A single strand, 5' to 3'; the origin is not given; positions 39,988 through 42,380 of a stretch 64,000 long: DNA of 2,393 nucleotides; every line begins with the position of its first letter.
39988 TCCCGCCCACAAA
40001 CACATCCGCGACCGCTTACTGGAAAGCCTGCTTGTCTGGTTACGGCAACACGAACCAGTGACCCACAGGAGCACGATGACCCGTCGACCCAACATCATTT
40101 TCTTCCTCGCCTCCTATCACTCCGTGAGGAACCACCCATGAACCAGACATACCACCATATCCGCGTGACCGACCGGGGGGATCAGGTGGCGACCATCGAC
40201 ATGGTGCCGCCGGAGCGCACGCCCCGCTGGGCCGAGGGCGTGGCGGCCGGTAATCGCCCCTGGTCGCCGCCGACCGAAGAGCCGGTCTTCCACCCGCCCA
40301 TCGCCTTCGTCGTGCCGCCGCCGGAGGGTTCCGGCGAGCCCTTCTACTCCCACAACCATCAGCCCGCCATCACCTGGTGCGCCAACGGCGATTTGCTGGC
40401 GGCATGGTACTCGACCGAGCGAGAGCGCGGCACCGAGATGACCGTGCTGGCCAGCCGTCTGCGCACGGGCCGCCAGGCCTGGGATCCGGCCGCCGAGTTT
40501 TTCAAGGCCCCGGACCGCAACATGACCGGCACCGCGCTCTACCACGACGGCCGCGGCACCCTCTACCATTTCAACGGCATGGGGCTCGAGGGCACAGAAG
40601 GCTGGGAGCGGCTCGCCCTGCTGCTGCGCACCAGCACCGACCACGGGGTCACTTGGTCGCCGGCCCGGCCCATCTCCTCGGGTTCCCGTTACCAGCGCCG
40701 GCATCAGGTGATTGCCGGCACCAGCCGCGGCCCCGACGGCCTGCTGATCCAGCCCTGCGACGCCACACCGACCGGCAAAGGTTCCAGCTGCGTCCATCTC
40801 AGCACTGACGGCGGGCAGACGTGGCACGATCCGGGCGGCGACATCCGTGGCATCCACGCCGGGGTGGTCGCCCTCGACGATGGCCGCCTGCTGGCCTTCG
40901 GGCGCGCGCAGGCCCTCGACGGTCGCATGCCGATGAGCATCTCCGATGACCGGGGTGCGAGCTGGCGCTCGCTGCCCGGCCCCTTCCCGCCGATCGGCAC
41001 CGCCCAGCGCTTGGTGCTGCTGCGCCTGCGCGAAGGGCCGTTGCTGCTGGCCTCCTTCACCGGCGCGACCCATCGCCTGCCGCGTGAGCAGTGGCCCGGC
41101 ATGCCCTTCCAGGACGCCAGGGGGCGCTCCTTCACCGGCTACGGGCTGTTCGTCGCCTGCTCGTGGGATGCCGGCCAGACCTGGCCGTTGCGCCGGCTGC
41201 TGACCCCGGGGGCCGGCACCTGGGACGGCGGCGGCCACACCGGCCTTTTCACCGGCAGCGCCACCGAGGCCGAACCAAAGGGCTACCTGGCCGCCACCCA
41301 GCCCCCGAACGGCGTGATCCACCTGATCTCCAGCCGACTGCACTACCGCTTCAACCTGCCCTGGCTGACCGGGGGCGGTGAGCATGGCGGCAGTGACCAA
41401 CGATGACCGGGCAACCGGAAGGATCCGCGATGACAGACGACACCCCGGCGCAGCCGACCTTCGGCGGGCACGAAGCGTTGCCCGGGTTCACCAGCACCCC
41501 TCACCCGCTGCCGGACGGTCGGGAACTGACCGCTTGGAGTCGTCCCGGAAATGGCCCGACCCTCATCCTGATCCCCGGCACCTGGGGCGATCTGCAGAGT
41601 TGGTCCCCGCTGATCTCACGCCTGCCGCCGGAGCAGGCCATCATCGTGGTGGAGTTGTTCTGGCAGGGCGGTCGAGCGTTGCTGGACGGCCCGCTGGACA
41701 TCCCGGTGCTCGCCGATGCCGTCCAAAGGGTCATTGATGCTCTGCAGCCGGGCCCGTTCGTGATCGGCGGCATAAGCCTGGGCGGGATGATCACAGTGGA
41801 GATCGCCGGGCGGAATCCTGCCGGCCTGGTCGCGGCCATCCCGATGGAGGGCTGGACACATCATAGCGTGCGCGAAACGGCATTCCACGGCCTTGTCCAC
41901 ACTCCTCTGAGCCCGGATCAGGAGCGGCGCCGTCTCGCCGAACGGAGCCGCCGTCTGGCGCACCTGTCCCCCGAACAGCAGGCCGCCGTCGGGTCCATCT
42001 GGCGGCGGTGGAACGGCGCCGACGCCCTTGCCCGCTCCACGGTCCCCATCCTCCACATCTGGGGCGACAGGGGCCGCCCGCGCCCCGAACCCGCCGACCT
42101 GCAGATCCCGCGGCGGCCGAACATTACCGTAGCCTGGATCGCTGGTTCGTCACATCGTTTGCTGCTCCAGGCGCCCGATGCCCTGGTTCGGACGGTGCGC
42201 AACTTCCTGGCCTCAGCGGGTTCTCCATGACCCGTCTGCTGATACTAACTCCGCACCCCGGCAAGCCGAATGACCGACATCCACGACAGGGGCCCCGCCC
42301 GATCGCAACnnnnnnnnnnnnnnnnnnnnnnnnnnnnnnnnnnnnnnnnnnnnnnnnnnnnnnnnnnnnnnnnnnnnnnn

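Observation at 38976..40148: PHP-hydrolase segment flanked by an 11-bp direct repeat at gene junctions and ending in a second sulfatase-junction remnant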

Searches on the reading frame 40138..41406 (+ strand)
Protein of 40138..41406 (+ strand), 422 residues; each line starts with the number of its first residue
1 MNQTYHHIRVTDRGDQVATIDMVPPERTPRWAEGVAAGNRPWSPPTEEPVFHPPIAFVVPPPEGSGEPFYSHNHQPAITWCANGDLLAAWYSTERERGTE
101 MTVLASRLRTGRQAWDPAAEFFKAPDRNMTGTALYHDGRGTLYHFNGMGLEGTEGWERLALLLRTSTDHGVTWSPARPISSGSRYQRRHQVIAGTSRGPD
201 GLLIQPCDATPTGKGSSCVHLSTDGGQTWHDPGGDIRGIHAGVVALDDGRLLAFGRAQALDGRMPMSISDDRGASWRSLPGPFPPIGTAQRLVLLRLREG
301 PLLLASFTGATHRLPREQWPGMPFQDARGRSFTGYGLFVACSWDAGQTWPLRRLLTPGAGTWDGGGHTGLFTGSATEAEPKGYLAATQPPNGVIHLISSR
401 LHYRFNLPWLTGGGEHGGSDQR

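Call 7: search_protein_families(library=pfam, proteins=[window:40138-41406:+], max_evalue=0.01)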
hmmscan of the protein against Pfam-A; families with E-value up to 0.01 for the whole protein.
window:40138-41406:+ (422 aa): 3 families
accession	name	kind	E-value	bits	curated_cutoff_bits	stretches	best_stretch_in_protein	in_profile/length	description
PF13088.12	BNR_2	-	5.9e-23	82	31.4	1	84-358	1-257/277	BNR repeat-like domain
PF02012.26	BNR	-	1.6e-05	24.6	27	0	221-230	2-11/12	BNR/Asp-box repeat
PF24316.1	Tli3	-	0.0039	18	27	0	215-230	82-97/129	T6SS Tli3 immunity protein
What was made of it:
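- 40138..41406 (+): BNR_2 (sialidase-like beta-propeller) gene, resident. Pfam PF13088, E 5.9e-23 (call 7).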

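Call 11: find_encoding_contigs(protein=window:40138-41406:+, flank=10000, max_places=10)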
Protein window:40138-41406:+ (422 aa): 1 contig read that carries it; 1 place shown.
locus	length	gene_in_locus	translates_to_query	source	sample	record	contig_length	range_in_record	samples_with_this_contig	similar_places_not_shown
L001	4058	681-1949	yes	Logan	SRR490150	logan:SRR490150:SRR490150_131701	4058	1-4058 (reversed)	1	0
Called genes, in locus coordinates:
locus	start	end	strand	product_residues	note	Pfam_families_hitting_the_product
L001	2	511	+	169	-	?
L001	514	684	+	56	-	-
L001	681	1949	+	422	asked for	PF02012:BNR (faint), PF13088:BNR_2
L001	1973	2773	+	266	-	PF00975:Thioesterase (weak), PF12697:Abhydrolase_6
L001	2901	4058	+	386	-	?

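Call 12: find_related_loci(query=window:40138-41406:+, collection=genome_contigs, flank=10000)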
Query window:40138-41406:+ (422 aa) in genome_contigs; peptide patterns used: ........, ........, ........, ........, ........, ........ (x = any residue, [..] = any of these).
198 stretches matched a pattern; 78 encode a relative of the query (tblastn E <= 1e-3); 78 distinct loci.
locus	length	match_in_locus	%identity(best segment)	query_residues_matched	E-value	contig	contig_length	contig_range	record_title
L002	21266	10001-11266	95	1-422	0e+0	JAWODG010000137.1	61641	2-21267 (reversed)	MAG: Candidatus Brocadiia bacterium isolate BLK5-2.bin.122 k191_2065942, whole genome shotgun sequence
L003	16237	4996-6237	66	1-412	3e-177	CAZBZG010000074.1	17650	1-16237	MAG TPA_asm: uncultured Planctomycetaceae bacterium isolate SRP141376_co4_199 genome assembly, contig: NODE_5515_length_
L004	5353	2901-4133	64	4-412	3e-179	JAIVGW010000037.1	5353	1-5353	MAG: Lentisphaerae bacterium isolate MAG34 MTG34_7688, whole genome shotgun sequence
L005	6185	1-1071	68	53-410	2e-163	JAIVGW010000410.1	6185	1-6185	MAG: Lentisphaerae bacterium isolate MAG34 MTG34_31092, whole genome shotgun sequence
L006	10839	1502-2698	59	3-410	9e-153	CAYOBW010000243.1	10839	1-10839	MAG TPA_asm: uncultured Victivallales bacterium isolate SRP272421_co2_758 genome assembly, contig: NODE_21855_length_108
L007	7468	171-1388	57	4-410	4e-148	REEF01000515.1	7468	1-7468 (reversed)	MAG: Planctomycetaceae bacterium isolate PLM2.Bin2 NODE_13684_length_7468_cov_8.24133, whole genome shotgun sequence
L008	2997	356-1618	55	4-413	2e-150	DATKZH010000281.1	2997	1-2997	MAG TPA_asm: Thermoguttaceae bacterium isolate SMAG_U14240 k141_3082321, whole genome shotgun sequence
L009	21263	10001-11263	54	4-413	8e-143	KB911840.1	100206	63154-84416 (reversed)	Verrucomicrobia bacterium SCGC AAA164-E04 genomic scaffold AAA164E04DRAFT_scaffold_10.11, whole genome shotgun sequence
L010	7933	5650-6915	53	4-415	2e-142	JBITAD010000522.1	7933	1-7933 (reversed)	MAG: Blastopirellula sp. JB062 NODE_5327_length_7933_cov_5.113734, whole genome shotgun sequence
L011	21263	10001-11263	55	4-413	1e-141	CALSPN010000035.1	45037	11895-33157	MAG: uncultured Verrucomicrobiae bacterium isolate C_MB218_1 genome assembly, contig: contig_18840_C_MB218, whole genome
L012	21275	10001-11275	54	4-417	3e-141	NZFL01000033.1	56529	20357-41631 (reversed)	MAG: Pedosphaera sp. isolate MED719 126801, whole genome shotgun sequence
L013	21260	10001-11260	55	2-410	7e-141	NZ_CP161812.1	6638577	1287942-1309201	Luteolibacter sp. Populi chromosome, complete genome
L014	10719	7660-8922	54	4-413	1e-140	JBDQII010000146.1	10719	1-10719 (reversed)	MAG: Verrucomicrobiota bacterium isolate SFB_27D_18OOND_coas_83 k141_3333464_length_10719_cov_154.5793, whole genome sho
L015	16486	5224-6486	52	4-413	6e-140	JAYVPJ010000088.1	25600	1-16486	MAG: Pirellula sp. isolate GL72_DN_metabinner_12 GL72_DN_metabinner_12_87, whole genome shotgun sequence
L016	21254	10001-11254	54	4-410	8e-138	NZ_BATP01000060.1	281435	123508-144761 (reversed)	Haloferula sp. BvORR071, whole genome shotgun sequence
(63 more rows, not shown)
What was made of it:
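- Tried and rejected: Brocadiia MAG (call 12).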

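Call 38: find_related_loci(query=window:40138-41406:+, collection=metagenome_contigs, flank=6000)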
Query window:40138-41406:+ (422 aa) in metagenome_contigs; peptide patterns used: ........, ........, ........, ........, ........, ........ (x = any residue, [..] = any of these).
213 stretches matched a pattern; 69 encode a relative of the query (tblastn E <= 1e-3); 69 distinct loci.
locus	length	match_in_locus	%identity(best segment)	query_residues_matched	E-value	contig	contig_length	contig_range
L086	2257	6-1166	66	26-410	2e-180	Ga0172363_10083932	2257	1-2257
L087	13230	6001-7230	61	4-414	1e-158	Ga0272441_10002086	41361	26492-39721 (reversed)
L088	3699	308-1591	55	4-420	2e-154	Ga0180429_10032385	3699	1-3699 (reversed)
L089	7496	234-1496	55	4-413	9e-146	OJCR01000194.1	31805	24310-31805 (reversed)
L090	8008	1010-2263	55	4-410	2e-145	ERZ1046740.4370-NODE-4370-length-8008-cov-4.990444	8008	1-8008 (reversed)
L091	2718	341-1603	55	4-413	9e-152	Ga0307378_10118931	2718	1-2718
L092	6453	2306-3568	54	4-413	1e-143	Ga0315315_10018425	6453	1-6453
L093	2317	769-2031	54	4-413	1e-152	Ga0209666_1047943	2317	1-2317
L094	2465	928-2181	55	4-409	4e-151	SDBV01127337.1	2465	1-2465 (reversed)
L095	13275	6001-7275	54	4-417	1e-141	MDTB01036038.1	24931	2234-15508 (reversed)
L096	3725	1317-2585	54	2-413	7e-146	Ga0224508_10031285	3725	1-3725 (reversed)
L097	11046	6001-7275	54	4-417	1e-141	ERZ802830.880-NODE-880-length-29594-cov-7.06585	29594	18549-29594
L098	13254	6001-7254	53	4-410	4e-136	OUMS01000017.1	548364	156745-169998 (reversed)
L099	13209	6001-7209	55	30-415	4e-123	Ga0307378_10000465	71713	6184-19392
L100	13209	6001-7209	55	30-415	4e-123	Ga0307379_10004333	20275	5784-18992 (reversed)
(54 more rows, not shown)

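Call 42: search_protein_families(library=ncbifam, proteins=[window:40138-41406:+], max_evalue=0.01)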
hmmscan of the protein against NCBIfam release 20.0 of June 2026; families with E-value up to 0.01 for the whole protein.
window:40138-41406:+ (422 aa): 0 families

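Call 54: search_protein_families(library=pfam, proteins=[L002:11241-12344:+, L002:12573-14150:+], max_evalue=0.001)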
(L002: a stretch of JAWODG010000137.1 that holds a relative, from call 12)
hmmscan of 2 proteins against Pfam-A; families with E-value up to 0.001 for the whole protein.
L002:11241-12344:+ (367 aa): 1 family
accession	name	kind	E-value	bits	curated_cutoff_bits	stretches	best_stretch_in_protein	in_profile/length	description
PF24827.1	AstE_AspA_cat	-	1.3e-19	70.9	25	1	65-253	3-192/192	Succinylglutamate desuccinylase/Aspartoacylase catalytic domain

L002:12573-14150:+ (525 aa): 0 families

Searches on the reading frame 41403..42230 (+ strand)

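Call 7: search_protein_families(library=pfam, proteins=[window:41403-42230:+], max_evalue=0.01)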
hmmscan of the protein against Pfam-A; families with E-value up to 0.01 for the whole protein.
window:41403-42230:+ (275 aa): 5 families
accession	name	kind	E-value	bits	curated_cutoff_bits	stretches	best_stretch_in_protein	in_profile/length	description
PF12697.13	Abhydrolase_6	-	4.7e-10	40.9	26.3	1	54-263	1-216/217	Alpha/beta hydrolase family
PF00975.26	Thioesterase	-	1.4e-05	25.9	26.4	1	53-136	2-85/226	Thioesterase domain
PF00561.26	Abhydrolase_1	-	8.3e-05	22.8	25.8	1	52-140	1-92/245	alpha/beta hydrolase fold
PF12695.13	Abhydrolase_5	-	0.0016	18.7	27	1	93-148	31-92/164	Alpha/beta hydrolase family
PF20408.4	Abhydrolase_11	-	0.0067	16.6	27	0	97-138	54-97/193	Alpha/beta hydrolase domain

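Call 42: search_protein_families(library=ncbifam, proteins=[window:41403-42230:+], max_evalue=0.01)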
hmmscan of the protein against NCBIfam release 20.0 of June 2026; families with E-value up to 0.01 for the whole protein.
window:41403-42230:+ (275 aa): 12 families
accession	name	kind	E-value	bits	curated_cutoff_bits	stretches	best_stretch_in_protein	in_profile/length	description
TIGR02427.1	protocat_pcaD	equivalog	7.8e-13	48.4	255.85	1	50-143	12-105/251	3-oxoadipate enol-lactonase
NF051488.1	bifunc_PcaDC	exception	1.3e-12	47.6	390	1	50-271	11-252/375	bifunctional 3-oxoadipate enol-lactonase/4-carboxymuconolactone decarboxylase PcaDC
NF051487.1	bifunc_PcaCD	exception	4.9e-11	42.4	430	1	62-144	183-265/413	bifunctional 4-carboxymuconolactone decarboxylase/3-oxoadipate enol-lactonase PcaCD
NF011457.0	PRK14875.1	equivalog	1.4e-09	37.4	307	1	44-140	123-221/372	acetoin dehydrogenase dihydrolipoyllysine-residue acetyltransferase subunit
TIGR03695.1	menH_SHCHC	equivalog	7.1e-09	35.5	208.55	1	51-145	2-99/252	2-succinyl-6-hydroxy-2,4-cyclohexadiene-1-carboxylate synthase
NF050089.1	i_nPHAscl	equivalog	4.6e-06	25.9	300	1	37-140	4-107/288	intracellular short-chain-length polyhydroxyalkanoate depolymerase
TIGR01738.1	bioH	equivalog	6e-06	26.1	206.95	1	50-141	2-89/245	pimeloyl-ACP methyl ester esterase BioH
TIGR03056.1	bchO_mg_che_rel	equivalog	1.8e-05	23.9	172.55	1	48-139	25-117/278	alpha/beta fold hydrolase BchO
TIGR03611.1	RutD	equivalog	4.2e-05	23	238.5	1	50-154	12-117/258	pyrimidine utilization protein D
NF007954.0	PRK10673.1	equivalog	5.4e-05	22.6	399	0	50-138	15-102/255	esterase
NF008340.0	PRK11126.1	equivalog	0.00033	20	261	1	49-150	12-111/255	2-succinyl-6-hydroxy-2,4-cyclohexadiene-1-carboxylate synthase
TIGR02240.1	PHA_depoly_arom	equivalog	0.00067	19.1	250.6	1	46-137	18-111/276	poly(3-hydroxyalkanoate) depolymerase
